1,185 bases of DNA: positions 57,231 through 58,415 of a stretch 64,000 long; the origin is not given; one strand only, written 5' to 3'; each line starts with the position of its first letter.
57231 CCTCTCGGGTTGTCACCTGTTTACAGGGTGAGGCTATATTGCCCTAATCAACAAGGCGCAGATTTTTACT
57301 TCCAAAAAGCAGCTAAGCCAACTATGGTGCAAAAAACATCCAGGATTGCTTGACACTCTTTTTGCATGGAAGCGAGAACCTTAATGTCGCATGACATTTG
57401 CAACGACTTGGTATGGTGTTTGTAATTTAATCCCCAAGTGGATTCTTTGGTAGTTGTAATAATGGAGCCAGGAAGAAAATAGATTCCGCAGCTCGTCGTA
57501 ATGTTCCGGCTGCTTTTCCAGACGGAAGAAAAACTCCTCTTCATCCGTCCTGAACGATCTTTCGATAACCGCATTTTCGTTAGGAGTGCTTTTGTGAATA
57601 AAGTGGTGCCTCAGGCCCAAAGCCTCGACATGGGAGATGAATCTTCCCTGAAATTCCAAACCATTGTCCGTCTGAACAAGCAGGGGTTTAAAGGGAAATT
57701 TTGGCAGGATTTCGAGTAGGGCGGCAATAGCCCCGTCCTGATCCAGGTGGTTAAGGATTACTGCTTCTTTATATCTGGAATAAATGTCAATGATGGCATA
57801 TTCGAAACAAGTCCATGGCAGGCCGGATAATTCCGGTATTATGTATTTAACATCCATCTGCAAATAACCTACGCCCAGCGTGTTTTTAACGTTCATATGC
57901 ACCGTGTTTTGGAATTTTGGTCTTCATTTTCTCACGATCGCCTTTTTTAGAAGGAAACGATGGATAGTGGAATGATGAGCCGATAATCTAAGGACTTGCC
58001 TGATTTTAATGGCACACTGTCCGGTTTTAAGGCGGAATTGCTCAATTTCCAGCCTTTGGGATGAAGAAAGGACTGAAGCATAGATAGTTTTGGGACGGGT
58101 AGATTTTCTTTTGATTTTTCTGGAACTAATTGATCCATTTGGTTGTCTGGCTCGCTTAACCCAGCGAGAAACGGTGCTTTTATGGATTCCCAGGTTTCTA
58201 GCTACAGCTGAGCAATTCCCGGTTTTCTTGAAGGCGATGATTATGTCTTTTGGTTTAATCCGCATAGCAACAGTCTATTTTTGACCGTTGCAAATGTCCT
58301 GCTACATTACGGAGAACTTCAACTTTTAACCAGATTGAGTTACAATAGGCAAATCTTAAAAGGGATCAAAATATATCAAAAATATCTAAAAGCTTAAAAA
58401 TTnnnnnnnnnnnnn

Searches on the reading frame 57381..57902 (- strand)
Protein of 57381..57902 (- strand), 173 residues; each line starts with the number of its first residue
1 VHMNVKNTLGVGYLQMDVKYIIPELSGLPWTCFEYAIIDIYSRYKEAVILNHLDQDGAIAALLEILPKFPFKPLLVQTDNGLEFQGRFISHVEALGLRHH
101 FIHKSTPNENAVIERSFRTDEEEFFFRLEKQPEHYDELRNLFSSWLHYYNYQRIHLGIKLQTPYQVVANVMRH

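Call 5: search_protein_families(library=pfam, proteins=[window:57381-57902:-], max_evalue=0.01)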
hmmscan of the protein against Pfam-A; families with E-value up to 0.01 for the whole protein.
window:57381-57902:- (173 aa): 2 families
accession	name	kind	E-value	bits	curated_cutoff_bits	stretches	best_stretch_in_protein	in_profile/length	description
PF13683.12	rve_3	-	2.6e-10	40.3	26.5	1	96-163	2-67/67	Integrase core domain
PF00665.32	rve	-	2.3e-06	28.2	32.6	1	13-106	7-101/102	Integrase core domain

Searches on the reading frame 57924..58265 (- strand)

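Call 5: search_protein_families(library=pfam, proteins=[window:57924-58265:-], max_evalue=0.01)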
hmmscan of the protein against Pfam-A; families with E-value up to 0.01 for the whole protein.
window:57924-58265:- (113 aa): 16 families
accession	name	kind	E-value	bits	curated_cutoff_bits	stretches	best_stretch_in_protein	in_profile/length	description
PF13384.12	HTH_23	-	3.8e-07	30.2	24.6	1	17-43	19-44/50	Homeodomain-like domain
PF13518.12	HTH_28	-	9.9e-07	29.2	25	1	8-44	5-40/52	Helix-turn-helix domain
PF13551.12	HTH_29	-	1.2e-05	25.7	28.1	1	16-43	13-40/64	Winged helix-turn helix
PF13936.12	HTH_38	-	5.8e-05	23.2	27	1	19-38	24-43/44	Helix-turn-helix domain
PF21517.3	HTH_Tnp_Tc3_2_like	-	7e-05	23.2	27.2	0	87-105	19-37/40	Transposable element Tc3 transposase, HTH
PF15943.11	YdaS_toxin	-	7.3e-05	22.9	30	1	9-41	2-34/65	Bacterial toxin YdaS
PF00126.33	HTH_1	-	0.00065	20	26.6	1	9-40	7-38/60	Bacterial regulatory helix-turn-helix protein, lysR family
PF13542.12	HTH_Tnp_ISL3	-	0.0007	19.5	27.4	1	18-39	29-50/51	Helix-turn-helix domain of transposase family ISL3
PF01527.26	HTH_Tnp_1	-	0.0017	18.9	24.1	1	17-52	25-57/75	Transposase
PF14549.12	P22_Cro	-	0.0018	18.5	30.2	1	6-36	3-30/60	DNA-binding transcriptional regulator Cro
PF13565.12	HTH_32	-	0.0045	17.9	33.7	1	31-105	1-73/73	Homeodomain-like domain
PF09339.16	HTH_IclR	-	0.0047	17.1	22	0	11-35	11-38/52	IclR helix-turn-helix domain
PF04552.19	Sigma54_DBD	-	0.0051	17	22.8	0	19-38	53-72/160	Sigma-54, DNA binding domain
PF01381.28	HTH_3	-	0.0054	17.2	23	1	20-45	14-39/55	Helix-turn-helix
PF06322.17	Phage_NinH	-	0.0082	16.5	29.8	0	15-37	16-38/60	Phage NinH protein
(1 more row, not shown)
